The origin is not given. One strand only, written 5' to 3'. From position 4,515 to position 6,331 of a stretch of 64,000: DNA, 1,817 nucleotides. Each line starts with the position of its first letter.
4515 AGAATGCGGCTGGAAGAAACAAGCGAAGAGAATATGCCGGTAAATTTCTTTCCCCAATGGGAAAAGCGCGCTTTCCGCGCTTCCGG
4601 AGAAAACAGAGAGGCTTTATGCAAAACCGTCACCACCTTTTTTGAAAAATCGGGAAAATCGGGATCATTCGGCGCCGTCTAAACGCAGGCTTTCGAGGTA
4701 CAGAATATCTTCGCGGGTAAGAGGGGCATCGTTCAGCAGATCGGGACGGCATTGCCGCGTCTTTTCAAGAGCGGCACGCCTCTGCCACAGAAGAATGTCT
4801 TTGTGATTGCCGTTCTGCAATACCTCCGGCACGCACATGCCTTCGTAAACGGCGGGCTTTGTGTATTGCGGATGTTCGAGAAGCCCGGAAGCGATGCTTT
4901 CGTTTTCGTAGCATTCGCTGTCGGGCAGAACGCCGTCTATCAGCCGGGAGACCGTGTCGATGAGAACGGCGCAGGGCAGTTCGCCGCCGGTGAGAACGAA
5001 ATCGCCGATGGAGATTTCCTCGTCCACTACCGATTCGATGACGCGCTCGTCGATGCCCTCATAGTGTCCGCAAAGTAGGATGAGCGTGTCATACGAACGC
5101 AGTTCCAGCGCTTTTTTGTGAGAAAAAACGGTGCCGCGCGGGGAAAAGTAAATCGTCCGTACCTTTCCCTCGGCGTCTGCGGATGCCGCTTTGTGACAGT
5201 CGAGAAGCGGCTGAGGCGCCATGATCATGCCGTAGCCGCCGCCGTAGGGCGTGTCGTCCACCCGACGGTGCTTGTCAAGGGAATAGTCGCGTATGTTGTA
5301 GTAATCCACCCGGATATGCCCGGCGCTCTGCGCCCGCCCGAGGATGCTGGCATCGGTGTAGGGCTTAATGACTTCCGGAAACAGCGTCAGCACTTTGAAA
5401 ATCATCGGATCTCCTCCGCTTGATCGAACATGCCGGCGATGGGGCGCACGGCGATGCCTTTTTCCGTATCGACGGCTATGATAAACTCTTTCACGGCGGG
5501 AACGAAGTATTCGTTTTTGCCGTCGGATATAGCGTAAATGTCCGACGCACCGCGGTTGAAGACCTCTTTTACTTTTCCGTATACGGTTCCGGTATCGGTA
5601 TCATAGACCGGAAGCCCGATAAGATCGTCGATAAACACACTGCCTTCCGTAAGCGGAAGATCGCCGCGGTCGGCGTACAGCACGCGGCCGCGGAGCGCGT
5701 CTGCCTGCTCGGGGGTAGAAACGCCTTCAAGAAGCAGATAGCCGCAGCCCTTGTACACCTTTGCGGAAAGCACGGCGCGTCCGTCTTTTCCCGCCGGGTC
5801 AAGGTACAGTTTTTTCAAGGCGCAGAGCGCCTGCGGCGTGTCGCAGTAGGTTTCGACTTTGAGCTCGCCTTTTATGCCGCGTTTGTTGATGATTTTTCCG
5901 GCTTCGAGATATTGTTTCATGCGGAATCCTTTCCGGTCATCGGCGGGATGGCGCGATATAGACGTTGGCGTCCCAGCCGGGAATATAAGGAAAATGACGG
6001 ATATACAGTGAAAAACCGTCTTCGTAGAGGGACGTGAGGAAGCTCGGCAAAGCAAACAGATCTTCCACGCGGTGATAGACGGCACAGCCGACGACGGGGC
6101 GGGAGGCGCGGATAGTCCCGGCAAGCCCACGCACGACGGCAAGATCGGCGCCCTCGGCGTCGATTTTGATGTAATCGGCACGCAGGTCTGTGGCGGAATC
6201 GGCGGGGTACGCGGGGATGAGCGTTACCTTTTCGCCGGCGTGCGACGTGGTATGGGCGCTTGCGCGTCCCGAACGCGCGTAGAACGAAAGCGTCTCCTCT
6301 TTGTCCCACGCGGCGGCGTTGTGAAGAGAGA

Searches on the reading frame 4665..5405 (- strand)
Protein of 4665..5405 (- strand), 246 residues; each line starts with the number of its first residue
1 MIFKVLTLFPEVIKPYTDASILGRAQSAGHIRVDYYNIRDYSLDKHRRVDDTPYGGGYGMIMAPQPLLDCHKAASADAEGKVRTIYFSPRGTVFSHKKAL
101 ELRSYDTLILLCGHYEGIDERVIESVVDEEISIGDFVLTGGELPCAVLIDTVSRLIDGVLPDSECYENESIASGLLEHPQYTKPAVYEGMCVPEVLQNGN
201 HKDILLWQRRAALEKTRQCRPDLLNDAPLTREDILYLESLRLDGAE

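Call 73: search_protein_families(library=pfam, proteins=[window:4665-5405:-], max_evalue=0.00001)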
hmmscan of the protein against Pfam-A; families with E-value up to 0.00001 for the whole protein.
window:4665-5405:- (246 aa): 1 family
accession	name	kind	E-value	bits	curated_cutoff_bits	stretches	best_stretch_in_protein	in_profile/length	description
PF01746.26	tRNA_m1G_MT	-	4.5e-54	183.6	27.3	1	23-221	2-195/195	tRNA (Guanine-1)-methyltransferase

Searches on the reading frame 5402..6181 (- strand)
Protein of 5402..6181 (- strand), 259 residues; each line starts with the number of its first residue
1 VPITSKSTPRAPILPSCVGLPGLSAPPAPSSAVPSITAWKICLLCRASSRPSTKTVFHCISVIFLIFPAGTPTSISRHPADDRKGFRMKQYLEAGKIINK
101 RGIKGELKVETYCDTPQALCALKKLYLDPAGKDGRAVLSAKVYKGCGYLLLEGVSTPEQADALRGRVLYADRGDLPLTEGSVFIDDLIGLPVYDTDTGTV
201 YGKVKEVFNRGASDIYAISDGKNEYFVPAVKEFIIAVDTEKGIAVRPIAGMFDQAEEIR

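Call 73: search_protein_families(library=pfam, proteins=[window:5402-6181:-], max_evalue=0.00001)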
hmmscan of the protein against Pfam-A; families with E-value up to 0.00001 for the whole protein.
window:5402-6181:- (259 aa): 3 families
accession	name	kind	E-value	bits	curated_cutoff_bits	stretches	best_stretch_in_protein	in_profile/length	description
PF01782.24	RimM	-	1.3e-13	51.4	23.5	1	94-172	2-82/84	RimM N-terminal domain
PF24986.1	PRC_RimM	-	2.4e-10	40.4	27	1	185-243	2-60/69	RimM PRC barrel domain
PF05239.21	PRC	-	8.2e-09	35.8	21.2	1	180-230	2-58/78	PRC-barrel domain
